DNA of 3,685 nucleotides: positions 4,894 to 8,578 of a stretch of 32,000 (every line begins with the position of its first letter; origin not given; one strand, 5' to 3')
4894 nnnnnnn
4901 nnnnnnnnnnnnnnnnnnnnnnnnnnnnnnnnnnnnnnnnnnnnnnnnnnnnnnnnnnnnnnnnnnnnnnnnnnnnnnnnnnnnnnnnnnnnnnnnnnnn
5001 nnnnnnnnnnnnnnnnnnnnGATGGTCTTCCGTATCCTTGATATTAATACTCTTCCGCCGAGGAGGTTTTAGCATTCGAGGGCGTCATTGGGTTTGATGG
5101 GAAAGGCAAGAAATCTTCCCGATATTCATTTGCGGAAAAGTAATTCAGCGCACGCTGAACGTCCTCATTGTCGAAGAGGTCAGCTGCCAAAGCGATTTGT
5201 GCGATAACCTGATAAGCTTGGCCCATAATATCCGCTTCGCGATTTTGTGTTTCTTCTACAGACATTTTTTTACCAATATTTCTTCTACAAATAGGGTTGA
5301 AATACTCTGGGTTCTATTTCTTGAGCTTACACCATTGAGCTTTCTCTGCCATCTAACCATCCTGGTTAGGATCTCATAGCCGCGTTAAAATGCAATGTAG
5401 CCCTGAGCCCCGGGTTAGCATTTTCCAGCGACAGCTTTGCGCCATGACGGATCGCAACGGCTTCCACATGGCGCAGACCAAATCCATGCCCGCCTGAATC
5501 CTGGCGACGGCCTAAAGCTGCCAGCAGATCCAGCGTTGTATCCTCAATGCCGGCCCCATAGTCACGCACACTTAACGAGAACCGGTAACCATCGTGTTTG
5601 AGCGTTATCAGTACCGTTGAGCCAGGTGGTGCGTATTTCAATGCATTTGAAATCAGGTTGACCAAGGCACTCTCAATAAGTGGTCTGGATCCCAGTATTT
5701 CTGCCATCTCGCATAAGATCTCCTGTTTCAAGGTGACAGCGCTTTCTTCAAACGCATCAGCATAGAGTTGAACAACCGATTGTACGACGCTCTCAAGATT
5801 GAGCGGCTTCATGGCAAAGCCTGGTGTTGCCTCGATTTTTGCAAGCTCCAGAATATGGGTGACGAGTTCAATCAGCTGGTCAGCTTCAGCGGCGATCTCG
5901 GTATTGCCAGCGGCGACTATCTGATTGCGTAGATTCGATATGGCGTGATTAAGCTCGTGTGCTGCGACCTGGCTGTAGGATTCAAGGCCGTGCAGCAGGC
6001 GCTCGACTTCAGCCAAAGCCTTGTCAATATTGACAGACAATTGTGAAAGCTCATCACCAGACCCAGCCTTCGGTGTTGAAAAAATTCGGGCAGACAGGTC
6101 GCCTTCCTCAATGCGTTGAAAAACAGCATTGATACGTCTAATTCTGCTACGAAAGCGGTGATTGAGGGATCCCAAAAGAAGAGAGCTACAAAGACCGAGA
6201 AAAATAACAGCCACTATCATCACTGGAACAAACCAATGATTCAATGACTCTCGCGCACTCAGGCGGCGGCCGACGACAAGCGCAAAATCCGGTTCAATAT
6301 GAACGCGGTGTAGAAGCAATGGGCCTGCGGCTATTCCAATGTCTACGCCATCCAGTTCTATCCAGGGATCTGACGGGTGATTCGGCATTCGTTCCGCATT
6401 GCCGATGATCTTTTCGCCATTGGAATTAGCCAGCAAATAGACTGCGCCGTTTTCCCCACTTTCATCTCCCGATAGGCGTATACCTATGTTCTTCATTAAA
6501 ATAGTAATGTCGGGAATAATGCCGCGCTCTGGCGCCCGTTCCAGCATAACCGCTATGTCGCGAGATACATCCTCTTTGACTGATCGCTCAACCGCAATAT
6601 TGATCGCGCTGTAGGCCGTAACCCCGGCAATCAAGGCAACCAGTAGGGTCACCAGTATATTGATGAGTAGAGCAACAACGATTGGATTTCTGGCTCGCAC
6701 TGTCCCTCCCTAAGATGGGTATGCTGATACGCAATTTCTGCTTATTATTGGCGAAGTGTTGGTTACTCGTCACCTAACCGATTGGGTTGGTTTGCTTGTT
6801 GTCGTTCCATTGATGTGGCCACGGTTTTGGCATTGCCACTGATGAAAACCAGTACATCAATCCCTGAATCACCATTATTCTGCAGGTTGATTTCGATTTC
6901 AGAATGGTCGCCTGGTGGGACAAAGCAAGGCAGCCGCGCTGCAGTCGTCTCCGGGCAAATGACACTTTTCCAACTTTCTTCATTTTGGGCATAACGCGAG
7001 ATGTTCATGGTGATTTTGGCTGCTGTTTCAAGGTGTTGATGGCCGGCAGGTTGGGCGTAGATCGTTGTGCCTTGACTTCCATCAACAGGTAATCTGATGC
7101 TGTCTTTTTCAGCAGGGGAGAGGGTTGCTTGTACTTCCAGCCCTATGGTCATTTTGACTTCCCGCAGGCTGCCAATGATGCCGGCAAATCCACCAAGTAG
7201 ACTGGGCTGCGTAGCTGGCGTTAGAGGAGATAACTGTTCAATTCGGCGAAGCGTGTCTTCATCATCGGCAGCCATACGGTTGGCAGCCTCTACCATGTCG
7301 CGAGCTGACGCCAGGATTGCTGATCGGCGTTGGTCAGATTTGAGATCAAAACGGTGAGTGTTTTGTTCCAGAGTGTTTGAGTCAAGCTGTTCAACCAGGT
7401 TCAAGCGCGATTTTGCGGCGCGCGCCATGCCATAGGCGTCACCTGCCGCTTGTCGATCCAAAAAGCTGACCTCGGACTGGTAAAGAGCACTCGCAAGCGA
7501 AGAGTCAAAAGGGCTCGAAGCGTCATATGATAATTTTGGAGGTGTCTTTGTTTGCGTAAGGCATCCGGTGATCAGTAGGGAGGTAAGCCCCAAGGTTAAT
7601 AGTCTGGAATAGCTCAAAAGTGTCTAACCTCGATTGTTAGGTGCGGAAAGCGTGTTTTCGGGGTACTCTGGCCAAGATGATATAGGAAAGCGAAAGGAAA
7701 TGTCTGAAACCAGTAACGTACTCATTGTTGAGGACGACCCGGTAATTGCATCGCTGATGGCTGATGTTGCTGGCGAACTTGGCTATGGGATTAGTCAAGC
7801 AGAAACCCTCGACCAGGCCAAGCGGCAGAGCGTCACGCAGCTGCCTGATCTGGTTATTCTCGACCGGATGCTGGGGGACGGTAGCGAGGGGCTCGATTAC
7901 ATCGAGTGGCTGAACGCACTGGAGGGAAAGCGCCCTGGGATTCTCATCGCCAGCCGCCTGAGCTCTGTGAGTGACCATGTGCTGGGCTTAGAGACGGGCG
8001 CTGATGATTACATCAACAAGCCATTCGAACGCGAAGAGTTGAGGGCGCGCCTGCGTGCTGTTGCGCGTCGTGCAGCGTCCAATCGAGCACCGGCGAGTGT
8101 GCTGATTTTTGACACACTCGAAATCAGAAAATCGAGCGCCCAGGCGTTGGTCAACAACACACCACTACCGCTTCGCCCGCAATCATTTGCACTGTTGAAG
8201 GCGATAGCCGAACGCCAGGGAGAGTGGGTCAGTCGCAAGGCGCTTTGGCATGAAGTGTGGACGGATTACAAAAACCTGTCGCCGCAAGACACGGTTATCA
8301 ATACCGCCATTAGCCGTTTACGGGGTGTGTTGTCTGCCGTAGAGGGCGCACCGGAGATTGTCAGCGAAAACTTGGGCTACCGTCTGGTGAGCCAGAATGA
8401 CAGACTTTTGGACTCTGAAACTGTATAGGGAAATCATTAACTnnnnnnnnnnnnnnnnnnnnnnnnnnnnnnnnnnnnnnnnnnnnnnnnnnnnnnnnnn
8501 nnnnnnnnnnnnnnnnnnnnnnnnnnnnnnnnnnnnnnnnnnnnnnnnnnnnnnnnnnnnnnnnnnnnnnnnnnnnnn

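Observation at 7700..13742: Response-regulator-led string: unknown protein, cREC-like receiver-WD40 fusion, PPP phosphoesterase and PDZ family member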

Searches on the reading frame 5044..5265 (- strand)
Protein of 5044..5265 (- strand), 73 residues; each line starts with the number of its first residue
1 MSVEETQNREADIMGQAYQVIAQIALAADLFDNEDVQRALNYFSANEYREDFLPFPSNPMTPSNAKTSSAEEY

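Call 72: search_protein_families(library=pfam, proteins=[window:5044-5265:-], max_evalue=0.05)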
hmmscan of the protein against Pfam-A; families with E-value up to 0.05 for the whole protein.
window:5044-5265:- (73 aa): 0 families
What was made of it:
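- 5044..5265 (-): Small acidic 73-aa protein downstream of the kinase gene; conserved member of the cluster. No family hit (call 72).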

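Call 83: search_protein_families(library=padloc, proteins=[window:5044-5265:-], max_evalue=0.01)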
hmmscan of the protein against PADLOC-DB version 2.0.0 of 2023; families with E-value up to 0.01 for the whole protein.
window:5044-5265:- (73 aa): 0 families

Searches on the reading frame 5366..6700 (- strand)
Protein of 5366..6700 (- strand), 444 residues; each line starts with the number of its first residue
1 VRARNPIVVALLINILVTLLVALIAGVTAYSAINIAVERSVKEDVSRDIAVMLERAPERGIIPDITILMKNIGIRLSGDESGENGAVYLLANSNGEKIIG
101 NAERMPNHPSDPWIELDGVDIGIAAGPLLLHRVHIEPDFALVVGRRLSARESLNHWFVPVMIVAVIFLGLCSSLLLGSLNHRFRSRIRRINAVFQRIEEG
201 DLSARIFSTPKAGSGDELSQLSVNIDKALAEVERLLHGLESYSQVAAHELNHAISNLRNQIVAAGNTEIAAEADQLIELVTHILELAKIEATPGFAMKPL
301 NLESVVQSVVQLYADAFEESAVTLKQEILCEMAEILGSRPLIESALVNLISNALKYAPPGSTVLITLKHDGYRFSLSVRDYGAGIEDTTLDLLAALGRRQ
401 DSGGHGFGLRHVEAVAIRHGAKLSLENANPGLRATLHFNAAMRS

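Call 3: search_protein_families(library=pfam, proteins=[window:5366-6700:-], max_evalue=0.1)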
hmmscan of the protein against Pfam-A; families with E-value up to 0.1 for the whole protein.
window:5366-6700:- (444 aa): 4 families
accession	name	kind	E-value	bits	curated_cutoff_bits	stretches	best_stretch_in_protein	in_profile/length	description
PF02518.31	HATPase_c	-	2.4e-14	54.1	26.4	1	341-438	5-107/111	Histidine kinase-, DNA gyrase B-, and HSP90-like ATPase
PF00672.30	HAMP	-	8.9e-06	26.4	25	1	181-231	4-50/53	HAMP domain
PF13581.12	HATPase_c_2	-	0.0042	17.5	27.4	1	345-410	35-103/127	Histidine kinase-like ATPase domain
PF14501.12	HATPase_c_5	-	0.069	13.5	22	0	348-430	12-93/102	GHKL domain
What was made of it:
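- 5366..6700 (-): Sensor histidine kinase (two membrane helices by inspection of the sequence, HAMP, HATPase_c). Pfam HAMP and HATPase_c (call 3).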

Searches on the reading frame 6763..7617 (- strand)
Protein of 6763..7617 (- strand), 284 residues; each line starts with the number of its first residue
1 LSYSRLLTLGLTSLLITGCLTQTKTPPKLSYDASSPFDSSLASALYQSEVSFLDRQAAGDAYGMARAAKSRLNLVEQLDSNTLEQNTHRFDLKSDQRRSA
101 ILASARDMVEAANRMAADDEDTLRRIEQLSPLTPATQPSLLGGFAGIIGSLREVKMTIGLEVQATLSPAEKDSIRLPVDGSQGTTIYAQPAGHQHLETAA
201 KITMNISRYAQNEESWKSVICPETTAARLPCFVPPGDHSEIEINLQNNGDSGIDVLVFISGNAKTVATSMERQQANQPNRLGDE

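Call 3: search_protein_families(library=pfam, proteins=[window:6763-7617:-], max_evalue=0.1)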
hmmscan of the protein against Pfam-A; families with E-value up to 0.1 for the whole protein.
window:6763-7617:- (284 aa): 0 families
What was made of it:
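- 6763..7617 (-): 284-aa putative lipoprotein, first gene of the kinase operon. No family hit (call 3).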

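Call 5: search_protein_families(library=phrogs, proteins=[window:6763-7617:-], max_evalue=0.01)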
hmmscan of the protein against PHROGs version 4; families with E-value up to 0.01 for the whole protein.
window:6763-7617:- (284 aa): 1 family
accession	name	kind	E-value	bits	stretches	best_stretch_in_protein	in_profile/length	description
phrog_6126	-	head and packaging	0.0025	17.5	1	42-140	149-248/667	virion structural protein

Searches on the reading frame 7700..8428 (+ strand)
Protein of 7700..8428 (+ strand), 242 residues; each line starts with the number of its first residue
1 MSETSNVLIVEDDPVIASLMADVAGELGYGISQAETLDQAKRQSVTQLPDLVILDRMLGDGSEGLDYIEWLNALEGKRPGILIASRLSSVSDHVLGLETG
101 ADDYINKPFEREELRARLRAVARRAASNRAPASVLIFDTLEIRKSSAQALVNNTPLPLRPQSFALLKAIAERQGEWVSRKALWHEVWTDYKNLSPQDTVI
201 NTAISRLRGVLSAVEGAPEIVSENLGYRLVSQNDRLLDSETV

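Call 3: search_protein_families(library=pfam, proteins=[window:7700-8428:+], max_evalue=0.1)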
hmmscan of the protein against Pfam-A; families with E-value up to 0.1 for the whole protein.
window:7700-8428:+ (242 aa): 2 families
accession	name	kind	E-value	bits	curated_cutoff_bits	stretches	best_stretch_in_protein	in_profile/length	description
PF00072.30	Response_reg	-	2e-18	67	30.2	1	7-118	1-110/111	Response regulator receiver domain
PF00486.34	Trans_reg_C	-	3.7e-11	43.4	26.2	1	154-229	2-77/77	Transcriptional regulatory protein, C terminal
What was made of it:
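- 7700..8428 (+): OmpR/PhoB-type response regulator. Response_reg 2e-18 and Trans_reg_C 3.7e-11 (call 3).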

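Call 4: search_protein_families(library=padloc, proteins=[window:7700-8428:+], max_evalue=0.1)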
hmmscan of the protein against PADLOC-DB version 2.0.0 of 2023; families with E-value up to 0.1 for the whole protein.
window:7700-8428:+ (242 aa): 1 family
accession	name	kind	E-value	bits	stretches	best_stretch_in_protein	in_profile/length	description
PDLC00405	SduA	-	0.0018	15.9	1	4-58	6-60/323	DUF4263 domain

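Call 6: search_protein_families(library=ncbifam, proteins=[window:7700-8428:+], max_evalue=0.01)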
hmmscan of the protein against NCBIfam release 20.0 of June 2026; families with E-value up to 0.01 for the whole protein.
window:7700-8428:+ (242 aa): 78 families (the best 25 are shown)
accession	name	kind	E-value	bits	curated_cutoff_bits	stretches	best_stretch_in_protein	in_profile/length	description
TIGR02154.1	PhoB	equivalog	1.3e-34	119.4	296.2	1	4-217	2-212/226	phosphate regulon transcriptional regulator PhoB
NF040689.1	MtrAB_MtrA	equivalog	2.2e-32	112.2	300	1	7-223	1-210/219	MtrAB system response regulator MtrA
NF045944.1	ResRegRpaBCyano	equivalog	5.4e-32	111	330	1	8-229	1-225/229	response regulator transcription factor RpaB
NF008296.0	PRK11083.1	equivalog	1.4e-29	103.1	273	1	4-227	3-223/228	two-component system response regulator CreB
NF007982.1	PRK10710.1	equivalog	2.2e-28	99.4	380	1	3-232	6-230/235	envelope stress response regulator BaeR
NF007546.0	PRK10161.1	equivalog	6.5e-28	97.9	471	1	6-213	4-208/229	phosphate response regulator transcription factor PhoB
TIGR01387.1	cztR_silR_copR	subfamily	2.2e-27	96.2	279.2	1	7-209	1-197/218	heavy metal response regulator transcription factor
NF041733.1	resp_reg_CseB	equivalog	2.7e-27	95.6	350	1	6-211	2-211/228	two-component system response regulator CseB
NF053854.1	RespRegPhoBBctds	equivalog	4.8e-27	94.8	270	1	7-215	1-211/225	two-component system response regulator PhoB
NF007005.1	PRK09468.1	equivalog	1.1e-26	93.8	331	1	3-223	2-223/237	osmolarity response regulator transcription factor OmpR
NF008199.0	PRK10955.1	equivalog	1.2e-26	94.1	341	1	6-212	3-209/232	envelope stress response regulator transcription factor CpxR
NF007928.2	PRK10643.1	equivalog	1.3e-26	93.6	330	1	7-194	3-186/216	two-component system response regulator PmrA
NF007820.0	PRK10529.1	equivalog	3.6e-26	92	325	1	5-218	2-210/225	two-component system response regulator KdpE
NF012023.0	PRK15479.1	equivalog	1.6e-25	90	337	1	7-233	3-221/224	transcriptional regulator TctD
NF045991.1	RespRegCtrARhodob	equivalog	4e-24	85.6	350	1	7-223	3-213/224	response regulator transcription factor CtrA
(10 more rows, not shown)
